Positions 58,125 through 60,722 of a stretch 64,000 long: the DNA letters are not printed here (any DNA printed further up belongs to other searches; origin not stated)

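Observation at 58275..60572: Single polypeptide combining a DPM1/GtrB-like GT2 domain with a GT-C-like membrane domain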

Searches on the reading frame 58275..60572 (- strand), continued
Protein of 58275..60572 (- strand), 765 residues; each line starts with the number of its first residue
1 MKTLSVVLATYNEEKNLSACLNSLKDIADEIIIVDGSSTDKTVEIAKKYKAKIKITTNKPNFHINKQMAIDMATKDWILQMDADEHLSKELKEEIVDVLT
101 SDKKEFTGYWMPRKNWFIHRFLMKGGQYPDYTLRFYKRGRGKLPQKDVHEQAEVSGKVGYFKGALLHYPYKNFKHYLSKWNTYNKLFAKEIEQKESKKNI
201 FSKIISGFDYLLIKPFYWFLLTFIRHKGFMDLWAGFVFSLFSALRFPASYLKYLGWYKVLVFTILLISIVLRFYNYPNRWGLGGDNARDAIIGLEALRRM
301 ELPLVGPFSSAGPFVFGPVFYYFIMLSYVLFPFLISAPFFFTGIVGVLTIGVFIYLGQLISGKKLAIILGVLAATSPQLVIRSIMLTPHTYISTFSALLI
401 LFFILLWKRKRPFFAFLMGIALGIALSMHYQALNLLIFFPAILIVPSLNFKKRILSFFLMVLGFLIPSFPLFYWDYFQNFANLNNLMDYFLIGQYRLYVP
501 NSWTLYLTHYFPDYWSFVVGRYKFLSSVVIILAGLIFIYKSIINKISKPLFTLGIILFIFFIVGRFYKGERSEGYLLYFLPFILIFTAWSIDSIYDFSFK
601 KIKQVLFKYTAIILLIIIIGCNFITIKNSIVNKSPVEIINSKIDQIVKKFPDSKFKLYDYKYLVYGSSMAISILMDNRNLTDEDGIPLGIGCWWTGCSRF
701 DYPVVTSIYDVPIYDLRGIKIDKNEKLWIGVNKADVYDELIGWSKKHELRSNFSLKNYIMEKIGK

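Call 29: find_related_loci(query=A1, collection=genome_contigs, flank=8000)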
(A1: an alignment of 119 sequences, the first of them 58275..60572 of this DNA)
Query A1 (765 aa) in genome_contigs; peptide patterns used: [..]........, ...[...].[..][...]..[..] (x = any residue, [..] = any of these).
124 stretches matched a pattern; 44 encode a relative of the query (tblastn E <= 1e-3); 43 distinct loci.
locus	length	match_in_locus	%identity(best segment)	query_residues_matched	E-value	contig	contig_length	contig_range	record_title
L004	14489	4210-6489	57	2-764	0e+0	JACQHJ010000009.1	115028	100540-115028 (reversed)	MAG: Candidatus Levyibacteriota bacterium isolate NC_groundwater_1096_Ag_S2p5_37_166 S_2p5_S6_coassembly_k141_5103421, w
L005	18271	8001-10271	56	2-763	0e+0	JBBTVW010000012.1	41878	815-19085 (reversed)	MAG: Patescibacteria group bacterium isolate H43-bin095_1 H43_bin095_1_000000000012, whole genome shotgun sequence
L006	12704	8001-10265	57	2-763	0e+0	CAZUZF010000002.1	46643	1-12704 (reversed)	MAG TPA_asm: uncultured Gammaproteobacteria bacterium isolate binchicken_co38_1268 genome assembly, contig: NODE_1679_le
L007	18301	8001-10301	54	1-764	0e+0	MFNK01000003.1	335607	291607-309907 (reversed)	MAG: Candidatus Levybacteria bacterium RIFCSPHIGHO2_01_FULL_36_15b rifcsphigho2_01_scaffold_16, whole genome shotgun seq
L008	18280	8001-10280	54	2-765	0e+0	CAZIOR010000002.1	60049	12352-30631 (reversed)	MAG TPA_asm: uncultured Gammaproteobacteria bacterium isolate SRP298887_co1_352 genome assembly, contig: NODE_280_length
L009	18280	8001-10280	54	2-765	0e+0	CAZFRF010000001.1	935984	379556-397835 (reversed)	MAG TPA_asm: uncultured Gammaproteobacteria bacterium isolate SRP292972_co1_100 genome assembly, contig: NODE_5_length_9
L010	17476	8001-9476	48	271-762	4e-149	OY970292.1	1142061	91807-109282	MAG: Candidatus Levybacteria bacterium isolate MFD01916.bin.c.8 genome assembly, chromosome: 1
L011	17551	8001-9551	47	249-763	3e-147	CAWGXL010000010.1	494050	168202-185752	MAG: uncultured bacterium isolate MFD09206.bin.2.20 genome assembly, contig: contig_853, whole genome shotgun sequence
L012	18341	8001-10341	44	2-763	0e+0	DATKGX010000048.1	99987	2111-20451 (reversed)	MAG TPA_asm: Patescibacteria group bacterium isolate SMAG_U14562 k141_141557, whole genome shotgun sequence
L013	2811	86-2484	47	1-765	0e+0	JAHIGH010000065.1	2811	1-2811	MAG: Patescibacteria group bacterium isolate KR11_N2.mb.17 KR11_N2.mb.17_k141_32279, whole genome shotgun sequence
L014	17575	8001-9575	46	245-762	7e-137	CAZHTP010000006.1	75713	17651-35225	MAG TPA_asm: uncultured Gammaproteobacteria bacterium isolate SRP192515_co2_50 genome assembly, contig: NODE_193_length_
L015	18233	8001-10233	43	3-754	2e-132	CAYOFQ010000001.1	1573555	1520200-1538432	MAG TPA_asm: uncultured Gammaproteobacteria bacterium isolate SRP342105_co1_162 genome assembly, contig: NODE_1_length_1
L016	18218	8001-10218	45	1-754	3e-131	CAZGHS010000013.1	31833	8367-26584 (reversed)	MAG TPA_asm: uncultured Gammaproteobacteria bacterium isolate SRP286056_co1_760 genome assembly, contig: NODE_1552_lengt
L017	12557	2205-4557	42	3-765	0e+0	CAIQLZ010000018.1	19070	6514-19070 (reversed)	MAG: Candidatus Levybacteria bacterium isolate AM-lipid-01-D9_bin-0046 genome assembly, contig: bin-0046:018/107, whole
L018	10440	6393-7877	43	257-753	9e-120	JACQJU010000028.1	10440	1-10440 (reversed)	MAG: Candidatus Gottesmanbacteria bacterium isolate NC_groundwater_1159_Ag_S-0.1um_39_55 S_p1_S3_coassembly_k141_582728,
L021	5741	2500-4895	43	1-763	2e-167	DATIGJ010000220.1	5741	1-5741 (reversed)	MAG TPA_asm: Patescibacteria group bacterium isolate SMAG_U16418 k141_1094235, whole genome shotgun sequence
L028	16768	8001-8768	62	1-255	2e-96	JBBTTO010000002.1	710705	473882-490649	MAG: Patescibacteria group bacterium isolate H52-bin062_1 H52_bin062_1_000000000002, whole genome shotgun sequence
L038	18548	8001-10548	53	1-763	2e-140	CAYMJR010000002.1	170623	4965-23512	MAG TPA_asm: uncultured Gammaproteobacteria bacterium isolate SRP272529_co1_137 genome assembly, contig: NODE_51_length_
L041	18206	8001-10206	30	4-749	8e-60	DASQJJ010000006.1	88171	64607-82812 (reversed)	MAG TPA_asm: Candidatus Eisenbacteria bacterium isolate SMAG_U11883 k141_1236414, whole genome shotgun sequence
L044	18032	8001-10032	31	4-690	4e-45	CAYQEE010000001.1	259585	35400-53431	MAG TPA_asm: uncultured Gammaproteobacteria bacterium isolate SRP272529_co2_240 genome assembly, contig: NODE_16_length_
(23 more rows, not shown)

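Call 30: predict_structure(alignment_id=A1)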
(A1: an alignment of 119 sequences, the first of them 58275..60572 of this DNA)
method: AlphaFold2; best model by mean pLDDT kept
length: 765 residues; sequences in the alignment: 119
mean_pLDDT: 92.9   pTM: 0.87
mean pLDDT of the five models: 92.9, 92.0, 91.4, 90.4, 89.9
residues with pLDDT >= 90: 622; 70-90: 117; 50-70: 26; < 50: 0
segments of 3 or more residues with pLDDT < 50: none
pLDDT, mean of each block of 10 residues (from residue 1): 94 94 97 96 97 93 91 97 94 96 89 85 63 91 69 91 89 88 93 96 96 95 85 89 95 96 98 94 94 97 93 91 98 97 98 98 98 97 94 98 98 98 96 95 97 98 98 96 93 68 88 93 95 98 96 97 79 85 98 95 94 98 94 93 98 97 94 97 97 85 94 93 85 95 90 93 86
secondary structure, 60 per line:
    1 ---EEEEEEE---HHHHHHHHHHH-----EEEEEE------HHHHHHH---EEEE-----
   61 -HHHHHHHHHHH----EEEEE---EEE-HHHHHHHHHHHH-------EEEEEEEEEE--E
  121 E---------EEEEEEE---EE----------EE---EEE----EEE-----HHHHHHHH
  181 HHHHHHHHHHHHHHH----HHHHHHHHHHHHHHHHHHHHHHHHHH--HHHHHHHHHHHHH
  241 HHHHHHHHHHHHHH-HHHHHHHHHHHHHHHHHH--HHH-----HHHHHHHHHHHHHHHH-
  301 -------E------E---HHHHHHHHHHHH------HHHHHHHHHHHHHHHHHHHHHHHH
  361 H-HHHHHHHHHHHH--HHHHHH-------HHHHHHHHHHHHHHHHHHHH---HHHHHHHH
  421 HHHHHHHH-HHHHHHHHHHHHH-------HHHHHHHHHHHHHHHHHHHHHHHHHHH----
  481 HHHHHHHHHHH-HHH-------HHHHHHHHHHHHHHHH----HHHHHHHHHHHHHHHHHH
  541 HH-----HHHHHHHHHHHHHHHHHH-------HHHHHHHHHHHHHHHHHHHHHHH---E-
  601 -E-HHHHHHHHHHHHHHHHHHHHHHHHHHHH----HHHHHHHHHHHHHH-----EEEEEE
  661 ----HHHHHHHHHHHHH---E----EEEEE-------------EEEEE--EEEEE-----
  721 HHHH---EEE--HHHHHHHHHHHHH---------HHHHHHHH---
elements in order (helices of 4 or more, strands of 3 or more residues): E4-10 H14-24 E30-35 H42-48 E52-55 H62-72 E77-81 E85-87 H89-100 E108-117 E131-137 E158-160 E165-167 H173-195 H200-225 H228-254 H256-273 H284-299 H319-330 H337-361 H363-374 H377-382 H390-409 H413-428 H430-442 H450-476 H481-491 H503-518 H523-542 H548-565 H573-595 H604-631 H636-649 E655-660 H665-677 E686-690 E704-708 E711-715 H721-724 E728-730 H733-745 H755-762
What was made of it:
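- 58275..60572 (-): Whole fused gene: 765 aa, SunS/GmaR-type GT2 joined to a GT-C. AF2 pLDDT 92.9, pTM 0.87 (call 30).
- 59811..59975 (-): Two long hydrophobic/amphipathic helices (aa 200-225 and 228-254) ending the GT2 module, joined by the conserved turn RHKGF-D-W-G. Presumed membrane-interface anchor on the cytoplasmic face. DSSP of the model (call 30).
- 58275..58676 (-): C-terminal soluble alpha/beta domain (aa 633-765 plus the stop codon), predicted to lie outside the membrane. Secondary structure and pLDDT (call 30).
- AF2 models a continuous helix-to-TM1 transition at pLDDT of about 95 (call 30).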

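Call 59: find_encoding_contigs(protein=P0001, flank=3000, max_places=2)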
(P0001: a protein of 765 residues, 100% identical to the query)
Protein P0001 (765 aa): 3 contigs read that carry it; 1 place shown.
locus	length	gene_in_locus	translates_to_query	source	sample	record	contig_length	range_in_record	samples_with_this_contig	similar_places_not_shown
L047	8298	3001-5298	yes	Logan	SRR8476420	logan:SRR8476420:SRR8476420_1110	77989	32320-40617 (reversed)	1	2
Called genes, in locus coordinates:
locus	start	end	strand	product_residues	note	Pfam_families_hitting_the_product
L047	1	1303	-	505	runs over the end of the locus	-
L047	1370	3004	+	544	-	PF10131:PTPS_related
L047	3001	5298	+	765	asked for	PF00535:Glycos_transf_2, PF13231:PMT_2 (weak)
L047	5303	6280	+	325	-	PF01073:3Beta_HSD, PF01370:Epimerase, PF02719:Polysacc_synt_2, PF04321:RmlD_sub_bind, PF05368:NmrA (weak), PF07993:NAD_binding_4 (weak), PF13460:NAD_binding_10, PF16363:GDP_Man_Dehyd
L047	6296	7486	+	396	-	PF13231:PMT_2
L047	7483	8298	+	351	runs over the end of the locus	PF13439:Glyco_transf_4, PF00534:Glycos_transf_1, PF13692:Glyco_trans_1_4, PF20706:GT4-conflict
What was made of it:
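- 58275..60572 (-): Identical protein recorded on 3 contigs (call 59).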

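Call 63: find_encoding_contigs(protein=P0106, flank=8000, max_places=2)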
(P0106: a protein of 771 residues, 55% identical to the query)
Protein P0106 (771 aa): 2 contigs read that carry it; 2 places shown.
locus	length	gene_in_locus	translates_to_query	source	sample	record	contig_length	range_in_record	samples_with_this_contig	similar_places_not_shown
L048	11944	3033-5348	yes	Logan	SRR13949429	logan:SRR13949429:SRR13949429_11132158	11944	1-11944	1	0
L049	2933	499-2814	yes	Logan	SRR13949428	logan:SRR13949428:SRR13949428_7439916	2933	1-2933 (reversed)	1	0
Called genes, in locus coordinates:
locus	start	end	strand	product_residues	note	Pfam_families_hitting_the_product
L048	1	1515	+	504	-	?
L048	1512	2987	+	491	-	-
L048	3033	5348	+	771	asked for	PF00535:Glycos_transf_2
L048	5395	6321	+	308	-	PF01073:3Beta_HSD (weak), PF01370:Epimerase, PF02719:Polysacc_synt_2 (faint), PF04321:RmlD_sub_bind, PF16363:GDP_Man_Dehyd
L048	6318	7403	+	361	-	PF13439:Glyco_transf_4, PF00534:Glycos_transf_1, PF13692:Glyco_trans_1_4, PF13524:Glyco_trans_1_2 (weak), PF20706:GT4-conflict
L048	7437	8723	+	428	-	PF13440:Polysacc_synt_3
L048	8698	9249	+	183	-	PF00908:dTDP_sugar_isom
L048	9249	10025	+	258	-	PF00535:Glycos_transf_2, PF13641:Glyco_tranf_2_3 (weak)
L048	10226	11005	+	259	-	PF00483:NTP_transferase, PF12804:NTP_transf_3 (weak)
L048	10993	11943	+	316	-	PF01073:3Beta_HSD, PF01370:Epimerase, PF02719:Polysacc_synt_2, PF04321:RmlD_sub_bind, PF16363:GDP_Man_Dehyd, PF07993:NAD_binding_4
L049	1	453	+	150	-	?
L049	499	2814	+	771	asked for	PF00535:Glycos_transf_2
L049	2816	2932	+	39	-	?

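Call 65: find_encoding_contigs(protein=P0096, flank=8000, max_places=2)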
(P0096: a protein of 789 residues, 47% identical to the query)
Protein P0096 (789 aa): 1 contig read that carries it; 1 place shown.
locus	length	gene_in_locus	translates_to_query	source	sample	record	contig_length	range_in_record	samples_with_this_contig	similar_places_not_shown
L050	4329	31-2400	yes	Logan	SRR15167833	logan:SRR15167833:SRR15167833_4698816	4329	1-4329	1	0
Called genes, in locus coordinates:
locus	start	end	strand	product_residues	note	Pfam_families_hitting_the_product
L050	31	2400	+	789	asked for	PF00535:Glycos_transf_2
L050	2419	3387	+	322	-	PF01073:3Beta_HSD, PF01370:Epimerase, PF02719:Polysacc_synt_2, PF04321:RmlD_sub_bind, PF05368:NmrA, PF07993:NAD_binding_4 (faint), PF16363:GDP_Man_Dehyd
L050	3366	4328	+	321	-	?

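Call 67: find_encoding_contigs(protein=P0054, flank=8000, max_places=2)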
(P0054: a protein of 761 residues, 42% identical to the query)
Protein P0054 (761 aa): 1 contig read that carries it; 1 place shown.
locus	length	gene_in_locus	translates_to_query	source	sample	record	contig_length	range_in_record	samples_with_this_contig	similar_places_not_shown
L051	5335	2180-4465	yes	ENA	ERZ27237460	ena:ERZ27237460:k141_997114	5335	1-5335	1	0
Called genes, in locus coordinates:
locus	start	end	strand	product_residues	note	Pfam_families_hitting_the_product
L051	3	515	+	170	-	?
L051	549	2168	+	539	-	PF10131:PTPS_related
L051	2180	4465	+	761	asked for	PF00535:Glycos_transf_2, PF13231:PMT_2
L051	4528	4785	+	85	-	PF01541:GIY-YIG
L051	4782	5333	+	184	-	?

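Call 73: fold_search(model_id=the predicted structure, library=pdb)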
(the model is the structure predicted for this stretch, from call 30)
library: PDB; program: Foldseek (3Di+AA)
matches with E <= 10: 817; with E <= 0.001: 154
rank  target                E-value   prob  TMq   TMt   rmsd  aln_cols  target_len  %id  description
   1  7msp_B                1.0e-08  1.00  0.21  0.44  10.3       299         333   22  SunS glycosin S-glycosyltransferase (released 2022-04-13)
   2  7msp_A                1.6e-08  1.00  0.21  0.44  10.4       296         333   22  SunS glycosin S-glycosyltransferase (released 2022-04-13)
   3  7e9s_A                5.0e-08  1.00  0.37  0.33  10.4       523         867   15  Archaeal oligosaccharyltransferase AglB from Archaeoglobus fulgidus in complex with an inhibitory peptide and a dolich (released 2021-09-08)
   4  3wak                  5.9e-08  1.00  0.34  0.31  11.9       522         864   16  Crystal structure of the Archaeoglobus fulgidus oligosaccharyltransferase (O29867_ARCFU) in the apo form (released 2013-10-30)
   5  7msn_A                7.7e-08  1.00  0.21  0.36  10.2       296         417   23  SunS glycosin S-glycosyltransferase (released 2022-04-13)
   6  7msn_B                8.1e-08  1.00  0.21  0.35  18.3       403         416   18  SunS glycosin S-glycosyltransferase (released 2022-04-13)
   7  7msk_A                2.7e-07  1.00  0.21  0.35  11.1       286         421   17  ThuS glycosin S-glycosyltransferase (released 2022-04-13)
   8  7msk_B                3.2e-07  1.00  0.21  0.35  10.6       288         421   17  ThuS glycosin S-glycosyltransferase (released 2022-04-13)
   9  5f15                  9.6e-07  1.00  0.41  0.55  11.4       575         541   13  Crystal Structure of ArnT from Cupriavidus metallidurans bound to Undecaprenyl phosphate (released 2016-02-17)
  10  3waj                  1.6e-06  1.00  0.34  0.33  13.4       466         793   16  Crystal structure of the Archaeoglobus fulgidus oligosaccharyltransferase (O29867_ARCFU) complex with Zn and sulfate (released 2013-10-30)
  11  5ezm                  1.7e-06  1.00  0.42  0.57  11.4       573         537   13  Crystal Structure of ArnT from Cupriavidus metallidurans in the apo state (released 2016-02-17)
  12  9i5k_A                1.8e-06  1.00  0.34  0.50   7.4       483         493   13  Structure of the Chaetomium thermophilum Pmt4 homodimer (C2 symmetry) (released 2025-12-24)
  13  3rce_A                3.9e-06  1.00  0.37  0.41   9.3       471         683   15  Bacterial oligosaccharyltransferase PglB (released 2011-06-15)
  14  5gmy_A                5.0e-06  1.00  0.36  0.33  10.6       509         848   14  Crystal structure of the Archaeoglobus fulgidus oligosaccharyltransferase (O29867_ARCFU) tethered with an acceptor pep (released 2017-02-01)
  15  8viw_A                1.1e-05  1.00  0.17  0.23   9.3       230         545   16  Cryo-EM structure of heparosan synthase 2 from Pasteurella multocida with polysaccharide in the GlcNAc-T active site (released 2024-07-24)
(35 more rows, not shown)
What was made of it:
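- On SunS/GmaR-like GT2 subfamily: Foldseek: SunS 1e-8, ThuS 2.7e-7 (call 73).
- Foldseek: SunS 1e-8 and ThuS 2.7e-7 against DPMS and GtrB at about 1e-4 (call 73).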
